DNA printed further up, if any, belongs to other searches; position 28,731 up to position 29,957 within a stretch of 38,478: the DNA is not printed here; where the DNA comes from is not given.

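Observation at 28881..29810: PhoU domain fused directly to an OmpR/PhoB-type winged-helix DNA-binding domain: candidate one-component phosphate regulator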

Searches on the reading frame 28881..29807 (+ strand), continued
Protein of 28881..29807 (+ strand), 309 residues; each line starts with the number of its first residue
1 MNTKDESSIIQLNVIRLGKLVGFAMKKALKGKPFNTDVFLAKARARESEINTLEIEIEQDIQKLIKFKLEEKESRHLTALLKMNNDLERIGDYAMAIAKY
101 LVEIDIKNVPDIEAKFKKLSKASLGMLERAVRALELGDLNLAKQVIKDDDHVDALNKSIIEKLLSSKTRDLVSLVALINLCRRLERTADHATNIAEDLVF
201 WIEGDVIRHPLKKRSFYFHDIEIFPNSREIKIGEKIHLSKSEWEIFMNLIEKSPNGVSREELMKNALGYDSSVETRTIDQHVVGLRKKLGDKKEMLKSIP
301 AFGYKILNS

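Call 30: find_encoding_contigs(protein=P0123, flank=8000)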
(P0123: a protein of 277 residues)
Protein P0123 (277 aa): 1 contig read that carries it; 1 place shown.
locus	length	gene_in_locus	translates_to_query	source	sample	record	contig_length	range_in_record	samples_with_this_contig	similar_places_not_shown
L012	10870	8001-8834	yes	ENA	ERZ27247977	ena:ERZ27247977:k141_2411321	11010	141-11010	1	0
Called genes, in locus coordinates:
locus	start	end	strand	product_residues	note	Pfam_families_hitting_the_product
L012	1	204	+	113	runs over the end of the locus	?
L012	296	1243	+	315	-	PF02653:BPD_transp_2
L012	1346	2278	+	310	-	PF02653:BPD_transp_2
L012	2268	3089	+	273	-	PF00005:ABC_tran, PF13304:AAA_21 (faint), PF12399:BCA_ABC_TP_C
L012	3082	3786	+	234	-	PF00005:ABC_tran, PF13304:AAA_21 (faint)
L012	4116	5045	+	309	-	PF12849:PBP_like_2, PF13531:SBP_bac_11, PF01547:SBP_bac_1, PF12727:PBP_like, PF13416:SBP_bac_8 (weak)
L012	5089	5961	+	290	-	PF00528:BPD_transp_1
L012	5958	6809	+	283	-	PF00528:BPD_transp_1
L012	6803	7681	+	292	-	PF20703:nSTAND1 (faint), PF00005:ABC_tran, PF02463:SMC_N (weak), PF13304:AAA_21 (weak)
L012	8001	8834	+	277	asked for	PF01895:PhoU, PF00486:Trans_reg_C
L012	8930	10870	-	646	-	?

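Call 33: find_homologous_proteins(query=A4, max_evalue=1e-20)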
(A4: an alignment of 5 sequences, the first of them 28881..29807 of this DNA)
Query A4 (5 sequences) (309 aa, profile of the alignment): 7967 proteins with E <= 1e-20 among 8000 candidates; the best 120 are listed.
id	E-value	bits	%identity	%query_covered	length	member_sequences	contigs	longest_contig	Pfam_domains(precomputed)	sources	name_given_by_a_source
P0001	5.9e-153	526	100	100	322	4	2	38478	PF01895.25,PF00486.35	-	-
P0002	8.5e-151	519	80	100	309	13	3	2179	PF01895.25,PF00486.35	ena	-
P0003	4.9e-150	517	73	100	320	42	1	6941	PF01895.25,PF00486.35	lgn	-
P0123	2.1e-118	413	33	75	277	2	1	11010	PF01895.25,PF00486.35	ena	-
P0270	2.3e-110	387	33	74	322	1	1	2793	PF01895.25,PF00486.35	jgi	jgi:phosphate transport system protein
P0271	3.3e-61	225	34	63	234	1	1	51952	PF01895.25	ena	-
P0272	1.9e-60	223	35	63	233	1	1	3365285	PF01895.25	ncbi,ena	-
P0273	8.8e-60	220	33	64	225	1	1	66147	PF01895.25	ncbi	-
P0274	3.9e-59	218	35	63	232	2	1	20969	PF01895.25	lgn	-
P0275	4.5e-59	218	34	63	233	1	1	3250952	PF01895.25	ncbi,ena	-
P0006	1.1e-58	217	35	64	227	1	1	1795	PF01895.25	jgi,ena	-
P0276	1.5e-58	216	35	63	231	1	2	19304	PF01895.25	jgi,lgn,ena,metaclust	metaclust:\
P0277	3.0e-58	215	35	63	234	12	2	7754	PF01895.25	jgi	jgi:phosphate transport system protein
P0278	6.8e-58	214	37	45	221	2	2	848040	PF01895.25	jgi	jgi:phosphate transport system protein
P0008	1.3e-57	213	37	66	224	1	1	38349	PF01895.25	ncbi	ncbi:MAG: phosphate signaling complex protein PhoU [Candidatus Brocadiia bacterium]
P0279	3.2e-57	212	33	63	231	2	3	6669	PF01895.25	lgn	-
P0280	3.8e-57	212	34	63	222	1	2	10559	PF01895.25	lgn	-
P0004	4.6e-57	212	48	53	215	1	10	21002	PF01895.25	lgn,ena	-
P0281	4.8e-57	211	34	63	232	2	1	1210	PF01895.25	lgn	-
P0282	6.1e-57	211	35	64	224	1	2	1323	PF01895.25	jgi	jgi:phosphate transport system protein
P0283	6.5e-57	211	35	64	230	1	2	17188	PF01895.25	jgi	jgi:phosphate transport system protein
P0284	6.5e-57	211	31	64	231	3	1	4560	PF01895.25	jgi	-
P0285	9.0e-57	211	35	63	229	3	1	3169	PF01895.25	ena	-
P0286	1.4e-56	210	33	64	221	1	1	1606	PF01895.25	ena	-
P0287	1.7e-56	210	34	62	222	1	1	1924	PF01895.25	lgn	-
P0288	1.7e-56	210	35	64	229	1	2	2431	PF01895.25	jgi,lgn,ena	-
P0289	1.9e-56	210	38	54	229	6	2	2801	PF01895.25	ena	-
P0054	1.9e-56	209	34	63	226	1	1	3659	PF01895.25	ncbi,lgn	-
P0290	2.1e-56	209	38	53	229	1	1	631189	PF01895.25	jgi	jgi:phosphate transport system protein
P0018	2.1e-56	209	41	44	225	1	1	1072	PF01895.25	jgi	-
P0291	2.3e-56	209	32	63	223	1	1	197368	PF01895.25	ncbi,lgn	-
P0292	2.5e-56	209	34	64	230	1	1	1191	PF01895.25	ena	-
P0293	3.2e-56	209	33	64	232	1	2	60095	PF01895.25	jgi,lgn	jgi:phosphate transport system protein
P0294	3.5e-56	209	33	63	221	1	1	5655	PF01895.25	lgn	-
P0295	3.8e-56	209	32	63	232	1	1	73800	PF01895.25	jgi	jgi:phosphate transport system protein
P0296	4.7e-56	208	35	64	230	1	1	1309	PF01895.25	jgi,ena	-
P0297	4.9e-56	208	37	52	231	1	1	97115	PF01895.25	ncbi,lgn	ncbi:MAG: phosphate signaling complex protein PhoU [Nitrospinaceae bacterium]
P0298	5.3e-56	208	35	53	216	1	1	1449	PF01895.25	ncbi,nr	ncbi:MAG TPA: phosphate signaling complex protein PhoU [bacterium]|nr:phosphate signaling complex pr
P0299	6.0e-56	208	39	57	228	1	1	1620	PF01895.25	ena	-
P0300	6.7e-56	208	33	63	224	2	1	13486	PF01895.25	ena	-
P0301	7.2e-56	208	33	69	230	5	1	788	PF01895.25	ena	-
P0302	7.5e-56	208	37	45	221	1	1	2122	PF01895.25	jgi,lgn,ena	-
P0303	7.8e-56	208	34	55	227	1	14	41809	PF01895.25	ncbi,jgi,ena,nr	ncbi:MAG: phosphate signaling complex protein PhoU [Nitrospina sp.]|jgi:phosphate transport system p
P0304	7.8e-56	208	34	63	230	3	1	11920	PF01895.25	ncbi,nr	ncbi:MAG: phosphate signaling complex protein PhoU [Nitrospinae bacterium]|nr:phosphate signaling co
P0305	7.8e-56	208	33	63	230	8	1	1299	PF01895.25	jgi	jgi:phosphate transport system protein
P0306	8.5e-56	207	31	64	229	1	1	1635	PF01895.25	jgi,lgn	-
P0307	8.7e-56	207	33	63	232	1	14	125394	PF01895.25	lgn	-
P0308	8.9e-56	207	36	63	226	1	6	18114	PF01895.25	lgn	-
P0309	9.2e-56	207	32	64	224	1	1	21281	PF01895.25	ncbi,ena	-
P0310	9.5e-56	207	31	72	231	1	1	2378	PF01895.25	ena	-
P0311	1.0e-55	207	41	44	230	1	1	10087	PF01895.25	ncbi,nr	ncbi:MAG: phosphate signaling complex protein PhoU [Nitrospinae bacterium]|nr:phosphate signaling co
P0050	1.1e-55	207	34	59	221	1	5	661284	PF01895.25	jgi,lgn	jgi:phosphate transport system protein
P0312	1.1e-55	207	39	45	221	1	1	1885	PF01895.25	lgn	-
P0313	1.1e-55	207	35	64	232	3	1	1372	PF01895.25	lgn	-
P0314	1.2e-55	207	34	55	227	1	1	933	PF01895.25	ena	-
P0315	1.3e-55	207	33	63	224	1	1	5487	PF01895.25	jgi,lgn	-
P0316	1.3e-55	207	33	63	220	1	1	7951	PF01895.25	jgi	jgi:phosphate transport system protein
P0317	1.4e-55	207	32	63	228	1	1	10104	PF01895.25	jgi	jgi:phosphate transport system protein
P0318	1.5e-55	207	34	64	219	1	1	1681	PF01895.25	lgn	-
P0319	1.6e-55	206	35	63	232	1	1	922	PF01895.25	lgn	-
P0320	1.6e-55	206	33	63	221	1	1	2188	PF01895.25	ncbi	-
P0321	1.9e-55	206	37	56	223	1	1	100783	PF01895.25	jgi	jgi:phosphate transport system protein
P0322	1.9e-55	206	33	63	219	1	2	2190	PF01895.25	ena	-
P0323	1.9e-55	206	35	53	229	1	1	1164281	PF01895.25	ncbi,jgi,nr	ncbi:MAG: phosphate signaling complex protein PhoU [bacterium]|jgi:phosphate transport system protei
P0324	2.0e-55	206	36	63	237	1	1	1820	PF01895.25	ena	-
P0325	2.2e-55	206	32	63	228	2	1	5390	PF01895.25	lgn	-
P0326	2.3e-55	206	32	63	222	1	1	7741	PF01895.25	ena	-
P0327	2.3e-55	206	37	54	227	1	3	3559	PF01895.25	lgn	-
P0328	2.3e-55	206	32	68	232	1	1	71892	PF01895.25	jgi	jgi:phosphate transport system protein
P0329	2.5e-55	206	38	52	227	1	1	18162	PF01895.25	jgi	jgi:phosphate transport system protein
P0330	2.5e-55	206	39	44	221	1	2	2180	PF01895.25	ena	-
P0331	2.7e-55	206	33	64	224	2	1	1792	PF01895.25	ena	-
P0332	2.9e-55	206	33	63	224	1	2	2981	PF01895.25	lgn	-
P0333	3.0e-55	206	33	63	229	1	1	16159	PF01895.25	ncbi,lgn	-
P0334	3.0e-55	206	-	-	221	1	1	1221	PF01895.25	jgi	jgi:phosphate transport system protein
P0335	3.2e-55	205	32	63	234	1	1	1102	PF01895.25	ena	-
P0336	3.5e-55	205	38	52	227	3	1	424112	PF01895.25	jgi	jgi:phosphate transport system protein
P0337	3.5e-55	205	35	53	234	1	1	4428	PF01895.25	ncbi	-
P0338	3.6e-55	205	39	52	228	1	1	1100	PF01895.25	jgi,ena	-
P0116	3.6e-55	205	33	66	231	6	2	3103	PF01895.25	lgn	-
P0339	3.8e-55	205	38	52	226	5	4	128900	PF01895.25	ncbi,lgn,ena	-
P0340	4.0e-55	205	33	65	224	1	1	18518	PF01895.25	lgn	-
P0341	4.1e-55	205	31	66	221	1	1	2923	PF01895.25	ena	-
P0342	4.4e-55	205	40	44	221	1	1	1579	PF01895.25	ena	-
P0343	4.4e-55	205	39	44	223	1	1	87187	PF01895.25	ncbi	-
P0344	5.3e-55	205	38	52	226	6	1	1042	PF01895.25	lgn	-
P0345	5.8e-55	205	33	65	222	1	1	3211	PF01895.25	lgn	-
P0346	6.6e-55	204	33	63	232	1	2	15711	PF01895.25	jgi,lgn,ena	-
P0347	7.2e-55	204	35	63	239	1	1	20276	PF01895.25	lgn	-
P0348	7.2e-55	204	39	45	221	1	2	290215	PF01895.25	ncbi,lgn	-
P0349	7.5e-55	204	37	56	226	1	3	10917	PF01895.25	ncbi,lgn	-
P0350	8.4e-55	204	35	61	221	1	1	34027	PF01895.25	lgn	-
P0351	9.0e-55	204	34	63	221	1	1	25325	PF01895.25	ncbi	-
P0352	9.1e-55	204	35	63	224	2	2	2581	PF01895.25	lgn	-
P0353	9.1e-55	204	33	63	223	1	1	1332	PF01895.25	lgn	-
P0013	9.3e-55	204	40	52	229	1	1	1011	PF01895.25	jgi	jgi:phosphate transport system protein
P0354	9.3e-55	204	35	66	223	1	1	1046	PF01895.25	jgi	jgi:phosphate transport system protein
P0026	9.6e-55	204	33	65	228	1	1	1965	PF01895.25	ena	-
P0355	9.9e-55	204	37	52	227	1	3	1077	PF01895.25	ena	-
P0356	1.0e-54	204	38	52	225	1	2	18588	PF01895.25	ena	-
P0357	1.0e-54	204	33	64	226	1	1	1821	PF01895.25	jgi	jgi:phosphate transport system protein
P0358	1.0e-54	204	36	52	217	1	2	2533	PF01895.25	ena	-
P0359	1.0e-54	204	33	65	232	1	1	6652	PF01895.25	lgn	-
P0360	1.0e-54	204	38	44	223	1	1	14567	PF01895.25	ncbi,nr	ncbi:MAG: phosphate signaling complex protein PhoU [Sedimentisphaerales bacterium]|nr:phosphate sign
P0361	1.1e-54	204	35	64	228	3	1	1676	PF01895.25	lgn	-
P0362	1.1e-54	204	33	63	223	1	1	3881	PF01895.25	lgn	-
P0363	1.2e-54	204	31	64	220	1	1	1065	PF01895.25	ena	-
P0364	1.2e-54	204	36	52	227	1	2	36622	PF01895.25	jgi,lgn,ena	-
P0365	1.2e-54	204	33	64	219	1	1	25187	PF01895.25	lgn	-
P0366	1.2e-54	204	34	63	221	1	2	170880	PF01895.25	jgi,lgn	-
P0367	1.2e-54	204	33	63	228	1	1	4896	PF01895.25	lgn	-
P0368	1.2e-54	204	33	64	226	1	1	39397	PF01895.25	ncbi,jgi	jgi:phosphate transport system protein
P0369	1.2e-54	204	37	63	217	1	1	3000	PF01895.25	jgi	jgi:phosphate transport system protein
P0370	1.3e-54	204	35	63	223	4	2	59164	PF01895.25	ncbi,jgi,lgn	-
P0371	1.3e-54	204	38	63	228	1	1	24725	PF01895.25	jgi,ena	-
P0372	1.3e-54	204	38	53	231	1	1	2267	PF01895.25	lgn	-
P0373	1.3e-54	203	39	52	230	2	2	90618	PF01895.25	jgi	jgi:phosphate transport system protein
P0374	1.4e-54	203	32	63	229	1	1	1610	PF01895.25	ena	-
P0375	1.5e-54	203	37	52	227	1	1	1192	PF01895.25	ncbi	-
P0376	1.5e-54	203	35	53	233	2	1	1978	PF01895.25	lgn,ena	-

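Call 34: search_solved_structures(query=window:28881-29807:+, max_evalue=0.001, show_alignments=0)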
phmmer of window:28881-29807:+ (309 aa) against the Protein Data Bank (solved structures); distinct sequences matched with E-value up to 0.001: 34.
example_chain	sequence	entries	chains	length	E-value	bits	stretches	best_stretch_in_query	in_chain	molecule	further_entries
1xwm_A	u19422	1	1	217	6.5e-17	65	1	8-204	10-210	phosphate uptake regulator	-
1t72_A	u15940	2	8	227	7.5e-15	58.2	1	13-211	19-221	Phosphate transport system protein phoU homolog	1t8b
4q25_A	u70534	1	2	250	1e-11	47.9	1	13-210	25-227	Phosphate-specific transport system accessory protein PhoU homolog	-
2i0m_A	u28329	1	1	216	2.7e-10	43.3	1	13-207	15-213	Phosphate transport system protein phoU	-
6kyx_A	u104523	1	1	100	6e-08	35.5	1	221-306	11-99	DNA-binding response regulator ArlR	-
6iju_A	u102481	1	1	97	6.2e-08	35.5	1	223-306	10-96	DNA-binding response regulator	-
6is4_A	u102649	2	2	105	6.9e-08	35.4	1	222-306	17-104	Response regulator ArlR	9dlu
3rjp_A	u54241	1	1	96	1e-07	34.8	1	218-306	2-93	CovR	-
7e1d_B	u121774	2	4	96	6.7e-07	32.1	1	219-305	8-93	DNA-binding response regulator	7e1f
7e92_A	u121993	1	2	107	8.6e-07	31.8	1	219-305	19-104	DNA-binding response regulator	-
6cqg_A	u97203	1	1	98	1.7e-06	30.8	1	219-293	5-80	DNA-binding response regulator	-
2zxj_A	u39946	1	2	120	1.8e-06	30.7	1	218-292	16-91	Transcriptional regulatory protein walR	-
1sum_B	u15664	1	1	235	2.4e-06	30.3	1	39-207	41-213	Phosphate transport system protein phoU homolog 2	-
7e1b_A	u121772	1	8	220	4e-06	29.5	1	219-305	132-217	DNA-binding response regulator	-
2m87_A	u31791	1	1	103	1.7e-05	27.5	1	228-308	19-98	Transcriptional regulatory protein basR/pmrA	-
1gxp_A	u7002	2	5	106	0.00013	24.6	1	220-306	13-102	PHOSPHATE REGULON TRANSCRIPTIONAL REGULATORY PROTEIN | PHOSPHATE REGULON TRANSCRIPTIONAL REGULATORY PROTEIN PHOB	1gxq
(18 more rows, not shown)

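Call 53: predict_structure(alignment_id=A5)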
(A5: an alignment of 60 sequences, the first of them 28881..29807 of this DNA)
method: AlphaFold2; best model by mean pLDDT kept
length: 309 residues; sequences in the alignment: 60
mean_pLDDT: 88.6   pTM: 0.68
mean pLDDT of the five models: 88.6, 88.4, 88.2, 87.8, 87.1
residues with pLDDT >= 90: 173; 70-90: 110; 50-70: 26; < 50: 0
segments of 3 or more residues with pLDDT < 50: none
pLDDT, mean of each block of 10 residues (from residue 1): 86 98 95 80 92 97 88 92 98 93 81 93 98 98 97 96 85 89 97 97 73 71 85 90 88 85 74 68 93 90 81
secondary structure, 60 per line:
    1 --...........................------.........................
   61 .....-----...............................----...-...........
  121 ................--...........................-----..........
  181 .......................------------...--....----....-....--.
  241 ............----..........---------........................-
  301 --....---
elements in order: H3-29 H36-65 H71-101 H110-136 H139-165 H171-203 E216-218 E221-224 E229-232 E234-237 H240-252 H259-266 H276-295 E296-299 E303-306

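Call 56: fold_search(model_id=the predicted structure, library=pdb)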
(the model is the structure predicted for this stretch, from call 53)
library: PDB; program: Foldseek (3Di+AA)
matches with E <= 10: 448; with E <= 0.001: 20
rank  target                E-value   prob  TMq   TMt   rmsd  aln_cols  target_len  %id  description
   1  4q25_A                6.1e-08  1.00  0.60  0.87   2.6       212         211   23  Crystal structure of PhoU from Pseudomonas aeruginosa (released 2015-02-18)
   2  1t8b_A                7.6e-08  1.00  0.59  0.86   2.4       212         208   28  Crystal structure of refolded PHOU-like protein (gi 2983430) from Aquifex aeolicus (released 2004-12-07)
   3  1xwm                  9.1e-08  1.00  0.59  0.85   2.3       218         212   27  The crystal structure of PhoU (phosphate uptake regulator), Structural genomics (released 2004-12-14)
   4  1t72_B                2.6e-07  1.00  0.60  0.84   2.8       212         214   28  Crystal structure of phosphate transport system protein phoU from Aquifex aeolicus (released 2004-12-07)
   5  1t72_A                3.0e-07  1.00  0.60  0.84   2.8       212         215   28  Crystal structure of phosphate transport system protein phoU from Aquifex aeolicus (released 2004-12-07)
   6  4q25_B                3.2e-07  1.00  0.60  0.88   2.6       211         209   23  Crystal structure of PhoU from Pseudomonas aeruginosa (released 2015-02-18)
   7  1t72_G                4.2e-07  1.00  0.59  0.84   2.7       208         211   27  Crystal structure of phosphate transport system protein phoU from Aquifex aeolicus (released 2004-12-07)
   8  2i0m                  9.6e-07  1.00  0.61  0.89   2.6       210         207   21  Crystal structure of the phosphate transport system regulatory protein PhoU from Streptococcus pneumoniae (released 2006-09-19)
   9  1t72_E                2.1e-06  1.00  0.58  0.83   2.9       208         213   27  Crystal structure of phosphate transport system protein phoU from Aquifex aeolicus (released 2004-12-07)
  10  1sum                  2.3e-06  1.00  0.58  0.79   5.8       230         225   20  Crystal structure of a hypothetical protein at 2.0 A resolution (released 2004-08-24)
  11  9dlu_MODEL_1_A        1.1e-04  1.00  0.29  0.78   3.7       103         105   28  Solution structure of Staphylococcus aureus response regulator ArlR DNA-binding domain (released 2025-09-17)
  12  6is4                  1.4e-04  1.00  0.25  0.74   6.8        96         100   29  Crystal Structure of Staphylococcus aureus response regulator ArlR DNA binding domain (released 2019-10-30)
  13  3l39                  2.0e-04  1.00  0.49  0.69   4.0       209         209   15  Crystal structure of Putative PhoU-like phosphate regulatory protein (BT4638) from BACTEROIDES THETAIOTAOMICRON VPI-5482 (released 2010-01-19)
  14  1gxp_A                3.4e-04  1.00  0.28  0.78   2.2        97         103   24  PhoB effector domain in complex with pho box DNA. (released 2002-04-29)
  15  6kyx                  3.9e-04  1.00  0.25  0.75   6.8        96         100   29  Crystal Structure of Staphylococcus aureus response regulator ArlR DNA binding domain with His tag cleaved (released 2020-09-23)
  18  1gxp_E                7.9e-04  1.00  0.28  0.80   2.2        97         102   24  PhoB effector domain in complex with pho box DNA. (released 2002-04-29)
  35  5ju7                  3.2e-03  1.00  0.26  0.72   2.6        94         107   24  DNA BINDING DOMAIN OF E.COLI CADC (released 2017-04-26)
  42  1gxp_B                3.9e-03  1.00  0.28  0.79   2.0        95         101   24  PhoB effector domain in complex with pho box DNA. (released 2002-04-29)
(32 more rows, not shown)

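Call 63: find_related_loci(query=P0270, collection=genome_contigs, flank=10000)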
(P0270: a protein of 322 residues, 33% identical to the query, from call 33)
Query P0270 (322 aa) in genome_contigs; peptide patterns used: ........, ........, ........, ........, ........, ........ (x = any residue, [..] = any of these).
97 stretches matched a pattern; 2 encode a relative of the query (tblastn E <= 1e-3); 2 distinct loci.
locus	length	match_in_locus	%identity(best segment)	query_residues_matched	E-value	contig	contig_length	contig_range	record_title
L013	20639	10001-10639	33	8-219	8e-28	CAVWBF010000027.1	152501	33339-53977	MAG: uncultured Spirochaetota bacterium isolate MFD03726.bin.4.276 genome assembly, contig: contig_93021, whole genome s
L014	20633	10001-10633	31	8-217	1e-25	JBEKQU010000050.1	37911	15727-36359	MAG: Spirochaetia bacterium isolate SPRUCE 495 SPRUCE_495_50, whole genome shotgun sequence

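Call 64: find_related_loci(query=P0121, collection=genome_contigs, flank=10000)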
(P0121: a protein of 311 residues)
Query P0121 (311 aa) in genome_contigs; peptide patterns used: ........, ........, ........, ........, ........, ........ (x = any residue, [..] = any of these).
204 stretches matched a pattern; 2 encode a relative of the query (tblastn E <= 1e-3); 2 distinct loci.
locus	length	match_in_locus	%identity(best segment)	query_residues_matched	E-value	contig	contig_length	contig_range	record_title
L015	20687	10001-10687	28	44-270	3e-10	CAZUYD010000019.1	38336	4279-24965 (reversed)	MAG TPA_asm: uncultured Enorma sp. isolate SRP141132_co4_124 genome assembly, contig: NODE_739_length_38336_cov_40.10195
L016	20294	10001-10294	34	205-299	2e-8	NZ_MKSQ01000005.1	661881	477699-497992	MAG: Bosea sp. 67-29 SCNpilot_expt_1000_bf_scaffold_147, whole genome shotgun sequence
